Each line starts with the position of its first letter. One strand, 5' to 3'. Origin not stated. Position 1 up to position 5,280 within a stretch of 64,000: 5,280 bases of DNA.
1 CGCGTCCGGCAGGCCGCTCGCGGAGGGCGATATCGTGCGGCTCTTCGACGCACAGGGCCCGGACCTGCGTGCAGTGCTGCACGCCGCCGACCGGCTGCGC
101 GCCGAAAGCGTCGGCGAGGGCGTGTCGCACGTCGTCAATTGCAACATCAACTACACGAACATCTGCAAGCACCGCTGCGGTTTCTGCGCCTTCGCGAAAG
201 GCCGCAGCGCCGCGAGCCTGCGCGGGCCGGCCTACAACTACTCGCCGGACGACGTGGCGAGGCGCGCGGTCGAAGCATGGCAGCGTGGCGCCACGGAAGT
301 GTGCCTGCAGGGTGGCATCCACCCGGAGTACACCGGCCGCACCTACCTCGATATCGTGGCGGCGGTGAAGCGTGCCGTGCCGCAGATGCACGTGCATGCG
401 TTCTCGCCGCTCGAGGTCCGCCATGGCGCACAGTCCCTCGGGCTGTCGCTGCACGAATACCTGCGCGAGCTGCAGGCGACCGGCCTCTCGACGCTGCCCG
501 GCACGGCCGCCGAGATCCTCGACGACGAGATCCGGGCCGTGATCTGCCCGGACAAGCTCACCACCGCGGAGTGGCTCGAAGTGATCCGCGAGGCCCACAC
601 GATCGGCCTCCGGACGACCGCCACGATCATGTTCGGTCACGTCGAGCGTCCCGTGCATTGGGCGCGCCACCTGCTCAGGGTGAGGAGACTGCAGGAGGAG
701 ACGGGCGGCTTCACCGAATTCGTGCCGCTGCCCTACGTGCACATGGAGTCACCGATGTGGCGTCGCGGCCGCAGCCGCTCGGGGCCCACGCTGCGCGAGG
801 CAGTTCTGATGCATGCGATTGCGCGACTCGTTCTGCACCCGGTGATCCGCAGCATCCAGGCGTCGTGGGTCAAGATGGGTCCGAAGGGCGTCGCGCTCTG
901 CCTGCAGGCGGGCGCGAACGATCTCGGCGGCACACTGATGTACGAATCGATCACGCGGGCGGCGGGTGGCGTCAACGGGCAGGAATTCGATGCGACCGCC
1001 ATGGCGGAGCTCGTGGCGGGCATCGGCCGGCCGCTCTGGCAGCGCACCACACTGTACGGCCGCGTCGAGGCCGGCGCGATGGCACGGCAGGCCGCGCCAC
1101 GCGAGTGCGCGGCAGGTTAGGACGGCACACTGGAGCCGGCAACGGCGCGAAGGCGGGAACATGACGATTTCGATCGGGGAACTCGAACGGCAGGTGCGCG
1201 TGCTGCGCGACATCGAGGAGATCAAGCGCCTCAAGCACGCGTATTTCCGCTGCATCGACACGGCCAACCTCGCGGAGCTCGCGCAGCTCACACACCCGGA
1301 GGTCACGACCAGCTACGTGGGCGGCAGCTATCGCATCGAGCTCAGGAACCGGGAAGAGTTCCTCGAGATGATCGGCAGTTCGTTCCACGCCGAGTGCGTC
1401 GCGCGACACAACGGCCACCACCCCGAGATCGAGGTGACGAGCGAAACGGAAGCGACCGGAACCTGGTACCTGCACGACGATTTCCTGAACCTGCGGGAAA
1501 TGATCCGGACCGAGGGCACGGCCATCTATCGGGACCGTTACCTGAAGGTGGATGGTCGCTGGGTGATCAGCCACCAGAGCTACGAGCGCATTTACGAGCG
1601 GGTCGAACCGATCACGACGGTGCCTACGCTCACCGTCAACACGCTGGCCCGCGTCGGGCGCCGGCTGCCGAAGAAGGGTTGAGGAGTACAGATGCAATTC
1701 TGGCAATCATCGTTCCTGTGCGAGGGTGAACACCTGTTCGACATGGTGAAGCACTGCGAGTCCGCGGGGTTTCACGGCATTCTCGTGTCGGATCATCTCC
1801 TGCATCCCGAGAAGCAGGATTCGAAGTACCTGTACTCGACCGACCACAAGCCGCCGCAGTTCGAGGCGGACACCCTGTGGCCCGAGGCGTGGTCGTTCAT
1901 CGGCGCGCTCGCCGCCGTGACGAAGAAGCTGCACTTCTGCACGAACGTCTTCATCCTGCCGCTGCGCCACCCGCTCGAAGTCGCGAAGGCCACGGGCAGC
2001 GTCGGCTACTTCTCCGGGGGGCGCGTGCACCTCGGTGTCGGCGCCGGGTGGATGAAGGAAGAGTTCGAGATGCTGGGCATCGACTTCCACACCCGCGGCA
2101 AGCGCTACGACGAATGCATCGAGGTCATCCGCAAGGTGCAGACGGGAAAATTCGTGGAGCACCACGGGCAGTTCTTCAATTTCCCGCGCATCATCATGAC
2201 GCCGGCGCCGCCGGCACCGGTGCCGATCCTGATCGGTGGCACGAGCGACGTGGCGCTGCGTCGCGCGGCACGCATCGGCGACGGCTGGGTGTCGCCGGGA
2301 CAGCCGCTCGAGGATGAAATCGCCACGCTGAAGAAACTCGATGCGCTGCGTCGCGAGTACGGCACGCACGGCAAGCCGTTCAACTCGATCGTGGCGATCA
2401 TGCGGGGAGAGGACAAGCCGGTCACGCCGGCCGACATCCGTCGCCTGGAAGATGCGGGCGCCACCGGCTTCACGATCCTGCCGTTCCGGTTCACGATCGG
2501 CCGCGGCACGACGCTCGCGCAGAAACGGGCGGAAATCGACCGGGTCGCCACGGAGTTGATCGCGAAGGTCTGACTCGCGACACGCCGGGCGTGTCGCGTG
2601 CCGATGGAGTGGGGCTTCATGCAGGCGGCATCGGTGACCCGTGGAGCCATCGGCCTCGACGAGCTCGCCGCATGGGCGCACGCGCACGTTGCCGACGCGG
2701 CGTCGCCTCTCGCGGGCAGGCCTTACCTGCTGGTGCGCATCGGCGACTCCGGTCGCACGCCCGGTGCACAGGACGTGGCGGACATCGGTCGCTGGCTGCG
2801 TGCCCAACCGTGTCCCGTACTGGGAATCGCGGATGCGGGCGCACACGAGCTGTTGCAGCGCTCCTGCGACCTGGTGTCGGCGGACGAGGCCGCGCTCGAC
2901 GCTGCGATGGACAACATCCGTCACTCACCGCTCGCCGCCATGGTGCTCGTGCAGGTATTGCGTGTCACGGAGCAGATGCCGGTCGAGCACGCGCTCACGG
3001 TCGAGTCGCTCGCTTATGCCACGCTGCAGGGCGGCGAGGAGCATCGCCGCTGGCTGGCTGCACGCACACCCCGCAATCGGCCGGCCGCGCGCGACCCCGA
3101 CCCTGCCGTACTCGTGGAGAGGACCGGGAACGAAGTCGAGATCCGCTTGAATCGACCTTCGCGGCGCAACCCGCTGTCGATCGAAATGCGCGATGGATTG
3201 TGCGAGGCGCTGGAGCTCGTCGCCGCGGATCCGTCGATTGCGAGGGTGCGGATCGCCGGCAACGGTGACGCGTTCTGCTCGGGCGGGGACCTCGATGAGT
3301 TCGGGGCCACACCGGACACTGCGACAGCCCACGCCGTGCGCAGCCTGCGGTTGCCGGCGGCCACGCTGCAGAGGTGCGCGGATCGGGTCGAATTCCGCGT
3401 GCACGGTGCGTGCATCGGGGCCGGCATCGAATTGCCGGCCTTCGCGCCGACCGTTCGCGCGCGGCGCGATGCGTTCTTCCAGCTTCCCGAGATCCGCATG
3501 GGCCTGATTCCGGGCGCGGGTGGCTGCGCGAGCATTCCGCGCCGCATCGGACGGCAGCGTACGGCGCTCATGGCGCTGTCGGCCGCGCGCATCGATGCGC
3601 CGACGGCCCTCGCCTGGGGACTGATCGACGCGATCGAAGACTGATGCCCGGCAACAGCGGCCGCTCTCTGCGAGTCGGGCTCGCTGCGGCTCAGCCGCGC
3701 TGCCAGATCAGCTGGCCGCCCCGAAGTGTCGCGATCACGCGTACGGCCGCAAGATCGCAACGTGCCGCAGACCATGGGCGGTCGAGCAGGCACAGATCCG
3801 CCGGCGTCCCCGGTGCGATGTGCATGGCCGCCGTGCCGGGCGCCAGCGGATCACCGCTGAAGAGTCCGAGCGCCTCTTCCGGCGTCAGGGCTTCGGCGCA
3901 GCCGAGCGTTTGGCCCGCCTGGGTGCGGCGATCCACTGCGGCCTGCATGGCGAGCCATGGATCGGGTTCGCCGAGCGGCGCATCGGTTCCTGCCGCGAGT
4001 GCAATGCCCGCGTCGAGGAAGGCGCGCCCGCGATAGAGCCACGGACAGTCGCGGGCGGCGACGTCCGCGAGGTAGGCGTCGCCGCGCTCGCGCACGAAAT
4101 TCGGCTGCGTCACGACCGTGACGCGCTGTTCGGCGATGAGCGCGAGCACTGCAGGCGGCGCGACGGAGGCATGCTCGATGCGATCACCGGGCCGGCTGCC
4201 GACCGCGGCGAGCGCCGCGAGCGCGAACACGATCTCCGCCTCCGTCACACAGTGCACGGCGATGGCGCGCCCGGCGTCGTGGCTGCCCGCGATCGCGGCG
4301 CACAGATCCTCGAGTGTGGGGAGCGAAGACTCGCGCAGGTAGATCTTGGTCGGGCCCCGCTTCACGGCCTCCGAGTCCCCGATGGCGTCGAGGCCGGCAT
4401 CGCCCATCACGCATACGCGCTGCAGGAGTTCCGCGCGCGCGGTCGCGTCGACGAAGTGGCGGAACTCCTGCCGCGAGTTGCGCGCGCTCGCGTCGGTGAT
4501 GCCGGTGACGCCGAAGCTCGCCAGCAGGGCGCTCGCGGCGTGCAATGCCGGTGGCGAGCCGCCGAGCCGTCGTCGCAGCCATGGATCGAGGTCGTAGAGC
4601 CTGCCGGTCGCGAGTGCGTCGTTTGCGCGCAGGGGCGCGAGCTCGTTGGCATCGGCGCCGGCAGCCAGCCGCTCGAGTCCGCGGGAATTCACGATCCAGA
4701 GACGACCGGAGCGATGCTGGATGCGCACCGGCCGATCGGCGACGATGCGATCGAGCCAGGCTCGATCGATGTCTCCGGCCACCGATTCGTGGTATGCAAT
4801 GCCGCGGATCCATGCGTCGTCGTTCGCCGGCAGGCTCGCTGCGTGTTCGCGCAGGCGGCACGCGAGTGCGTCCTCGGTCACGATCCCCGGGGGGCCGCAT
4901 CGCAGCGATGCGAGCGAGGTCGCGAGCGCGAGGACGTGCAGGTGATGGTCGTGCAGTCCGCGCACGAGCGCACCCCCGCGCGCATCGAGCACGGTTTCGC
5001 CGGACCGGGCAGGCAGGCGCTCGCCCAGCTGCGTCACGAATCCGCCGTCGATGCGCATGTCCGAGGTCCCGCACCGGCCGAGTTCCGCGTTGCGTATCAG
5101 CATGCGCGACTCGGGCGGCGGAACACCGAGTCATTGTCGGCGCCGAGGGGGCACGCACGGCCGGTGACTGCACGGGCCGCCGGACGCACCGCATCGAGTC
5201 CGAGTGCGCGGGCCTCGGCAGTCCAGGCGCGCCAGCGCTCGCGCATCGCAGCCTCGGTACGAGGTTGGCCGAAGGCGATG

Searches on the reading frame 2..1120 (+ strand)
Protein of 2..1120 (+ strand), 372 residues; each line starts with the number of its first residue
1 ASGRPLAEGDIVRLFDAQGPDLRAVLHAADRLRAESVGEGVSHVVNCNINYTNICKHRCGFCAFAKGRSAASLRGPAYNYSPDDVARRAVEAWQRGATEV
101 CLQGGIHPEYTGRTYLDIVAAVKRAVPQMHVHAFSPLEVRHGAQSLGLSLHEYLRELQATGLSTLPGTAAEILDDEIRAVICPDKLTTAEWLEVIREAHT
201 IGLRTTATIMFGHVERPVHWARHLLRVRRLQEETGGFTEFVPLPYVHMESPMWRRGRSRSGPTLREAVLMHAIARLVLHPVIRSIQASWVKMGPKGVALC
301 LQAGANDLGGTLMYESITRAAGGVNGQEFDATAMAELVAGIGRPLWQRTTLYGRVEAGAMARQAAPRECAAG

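Call 7: search_protein_families(library=pfam, proteins=[window:2-1120:+])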
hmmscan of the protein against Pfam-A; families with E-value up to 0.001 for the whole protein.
window:2-1120:+ (372 aa): 2 families
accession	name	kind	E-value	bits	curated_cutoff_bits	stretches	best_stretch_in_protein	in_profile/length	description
PF04055.27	Radical_SAM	-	1.7e-18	67.7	29.5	1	49-216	1-155/166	Radical SAM superfamily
PF19288.4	CofH_C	-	2e-14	53.9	27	1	236-342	3-106/125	CofH/MqnC C-terminal region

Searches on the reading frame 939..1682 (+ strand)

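Call 7: search_protein_families(library=pfam, proteins=[window:939-1682:+])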
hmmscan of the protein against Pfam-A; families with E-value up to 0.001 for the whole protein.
window:939-1682:+ (247 aa): 1 family
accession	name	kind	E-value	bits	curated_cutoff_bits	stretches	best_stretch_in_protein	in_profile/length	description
PF13577.12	SnoaL_4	-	3.8e-20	72.6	24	1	88-212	2-124/126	SnoaL-like domain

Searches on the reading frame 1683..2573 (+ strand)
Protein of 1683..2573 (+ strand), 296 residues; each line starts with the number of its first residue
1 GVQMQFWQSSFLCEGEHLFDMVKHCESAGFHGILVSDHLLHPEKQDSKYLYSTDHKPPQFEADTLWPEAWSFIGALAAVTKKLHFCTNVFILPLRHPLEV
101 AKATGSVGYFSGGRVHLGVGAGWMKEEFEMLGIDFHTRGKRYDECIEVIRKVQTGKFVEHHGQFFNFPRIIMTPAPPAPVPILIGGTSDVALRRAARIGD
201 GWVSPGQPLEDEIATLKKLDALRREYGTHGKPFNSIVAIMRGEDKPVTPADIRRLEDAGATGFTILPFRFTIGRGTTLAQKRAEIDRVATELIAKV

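Call 7: search_protein_families(library=pfam, proteins=[window:1683-2573:+])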
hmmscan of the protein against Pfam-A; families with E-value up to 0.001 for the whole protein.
window:1683-2573:+ (296 aa): 1 family
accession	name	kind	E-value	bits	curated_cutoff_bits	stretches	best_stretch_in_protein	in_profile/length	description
PF00296.26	Bac_luciferase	-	1.3e-44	153.3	27.9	1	18-235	25-222/314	Luciferase-like monooxygenase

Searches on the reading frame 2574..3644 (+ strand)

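Call 7: search_protein_families(library=pfam, proteins=[window:2574-3644:+])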
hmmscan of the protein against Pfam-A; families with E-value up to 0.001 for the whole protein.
window:2574-3644:+ (356 aa): 2 families
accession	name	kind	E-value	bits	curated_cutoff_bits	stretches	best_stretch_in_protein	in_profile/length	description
PF00378.25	ECH_1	-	4.6e-28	98.7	27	1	188-354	7-173/251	Enoyl-CoA hydratase/isomerase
PF16113.10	ECH_2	-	5.8e-19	69.2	27.2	1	190-353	4-170/335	Enoyl-CoA hydratase/isomerase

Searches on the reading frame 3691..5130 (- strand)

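Call 7: search_protein_families(library=pfam, proteins=[window:3691-5130:-])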
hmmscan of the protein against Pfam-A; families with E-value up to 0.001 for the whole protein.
window:3691-5130:- (479 aa): 1 family
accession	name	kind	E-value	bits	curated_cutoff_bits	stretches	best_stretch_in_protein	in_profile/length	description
PF07969.17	Amidohydro_3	-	1.3e-32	114.3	29.7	1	47-474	2-470/472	Amidohydrolase family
